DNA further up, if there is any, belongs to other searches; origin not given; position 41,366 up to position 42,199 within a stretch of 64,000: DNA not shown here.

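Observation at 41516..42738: PiT-family phosphate transporter encoded as two half-size genes on opposite, convergent strands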

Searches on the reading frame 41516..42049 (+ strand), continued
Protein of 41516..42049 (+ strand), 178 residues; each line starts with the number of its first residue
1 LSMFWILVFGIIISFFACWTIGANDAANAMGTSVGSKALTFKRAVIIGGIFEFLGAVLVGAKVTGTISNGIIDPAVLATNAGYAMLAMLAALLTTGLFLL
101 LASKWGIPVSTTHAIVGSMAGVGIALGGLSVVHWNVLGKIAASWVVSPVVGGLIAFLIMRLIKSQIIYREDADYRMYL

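Call 34: find_encoding_contigs(protein=P0040, flank=3000, max_places=3)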
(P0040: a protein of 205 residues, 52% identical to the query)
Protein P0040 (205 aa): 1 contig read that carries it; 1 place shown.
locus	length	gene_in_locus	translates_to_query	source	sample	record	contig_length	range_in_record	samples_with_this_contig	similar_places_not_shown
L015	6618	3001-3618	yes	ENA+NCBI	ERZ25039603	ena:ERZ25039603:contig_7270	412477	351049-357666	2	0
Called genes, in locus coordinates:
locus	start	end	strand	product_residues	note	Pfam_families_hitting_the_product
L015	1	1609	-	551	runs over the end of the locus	-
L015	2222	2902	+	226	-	PF01865:PhoU_div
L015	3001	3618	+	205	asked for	PF01384:PHO4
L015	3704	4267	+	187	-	PF01384:PHO4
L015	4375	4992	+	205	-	-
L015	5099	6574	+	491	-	PF00149:Metallophos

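Call 41: find_encoding_contigs(protein=P0001, flank=10000, max_places=10)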
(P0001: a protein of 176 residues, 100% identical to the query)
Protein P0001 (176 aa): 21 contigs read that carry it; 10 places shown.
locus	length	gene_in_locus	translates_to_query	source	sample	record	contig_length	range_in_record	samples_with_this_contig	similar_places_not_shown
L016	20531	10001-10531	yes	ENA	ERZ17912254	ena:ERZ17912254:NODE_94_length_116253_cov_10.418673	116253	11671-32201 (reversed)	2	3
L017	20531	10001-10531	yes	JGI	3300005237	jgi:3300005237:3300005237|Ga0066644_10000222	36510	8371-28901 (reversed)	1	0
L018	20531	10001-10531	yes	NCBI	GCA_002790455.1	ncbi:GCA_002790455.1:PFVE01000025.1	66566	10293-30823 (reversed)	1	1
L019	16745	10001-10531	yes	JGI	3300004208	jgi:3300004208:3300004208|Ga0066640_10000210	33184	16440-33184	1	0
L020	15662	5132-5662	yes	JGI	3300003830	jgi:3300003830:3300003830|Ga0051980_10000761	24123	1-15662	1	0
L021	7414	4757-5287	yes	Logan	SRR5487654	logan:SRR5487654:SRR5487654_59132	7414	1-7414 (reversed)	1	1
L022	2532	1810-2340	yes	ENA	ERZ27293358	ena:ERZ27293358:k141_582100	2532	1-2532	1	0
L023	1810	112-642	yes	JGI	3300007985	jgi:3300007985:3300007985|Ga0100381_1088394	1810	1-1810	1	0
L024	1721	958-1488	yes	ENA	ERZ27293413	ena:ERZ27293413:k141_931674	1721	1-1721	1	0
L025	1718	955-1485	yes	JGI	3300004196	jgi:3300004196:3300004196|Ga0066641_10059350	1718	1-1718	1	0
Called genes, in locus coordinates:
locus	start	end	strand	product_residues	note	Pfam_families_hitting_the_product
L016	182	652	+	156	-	PF01551:Peptidase_M23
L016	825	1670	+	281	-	PF01261:AP_endonuc_2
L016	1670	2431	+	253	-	PF23023:Anti-Pycsar_Apyc1, PF13483:Lactamase_B_3 (faint), PF00753:Lactamase_B, PF12706:Lactamase_B_2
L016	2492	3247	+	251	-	PF00459:Inositol_P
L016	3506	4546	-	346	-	PF22847:Glyco_hydro_43_rel (faint), PF15892:BNR_4 (faint), PF04041:Glyco_hydro_130 (faint)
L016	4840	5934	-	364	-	-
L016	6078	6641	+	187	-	PF09335:VTT_dom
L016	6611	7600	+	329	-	PF00535:Glycos_transf_2, PF10111:Glyco_tranf_2_2 (faint), PF13641:Glyco_tranf_2_3 (weak)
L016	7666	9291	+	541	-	PF21850:DUF6909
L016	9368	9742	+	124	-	PF07681:DoxX, PF05514:HR_lesion (weak)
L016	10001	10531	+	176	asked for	PF01384:PHO4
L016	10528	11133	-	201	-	PF01384:PHO4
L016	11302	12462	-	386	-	-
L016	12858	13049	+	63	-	-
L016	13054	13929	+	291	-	-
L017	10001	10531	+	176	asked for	PF01384:PHO4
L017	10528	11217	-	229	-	PF01384:PHO4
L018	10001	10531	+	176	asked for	PF01384:PHO4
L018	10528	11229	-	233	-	PF01384:PHO4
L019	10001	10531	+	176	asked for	PF01384:PHO4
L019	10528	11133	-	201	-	PF01384:PHO4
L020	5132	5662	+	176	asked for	PF01384:PHO4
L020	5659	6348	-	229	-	PF01384:PHO4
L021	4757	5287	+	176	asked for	PF01384:PHO4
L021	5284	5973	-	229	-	PF01384:PHO4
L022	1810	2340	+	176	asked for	PF01384:PHO4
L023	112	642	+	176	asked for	PF01384:PHO4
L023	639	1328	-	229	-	PF01384:PHO4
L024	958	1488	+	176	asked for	PF01384:PHO4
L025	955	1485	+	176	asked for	PF01384:PHO4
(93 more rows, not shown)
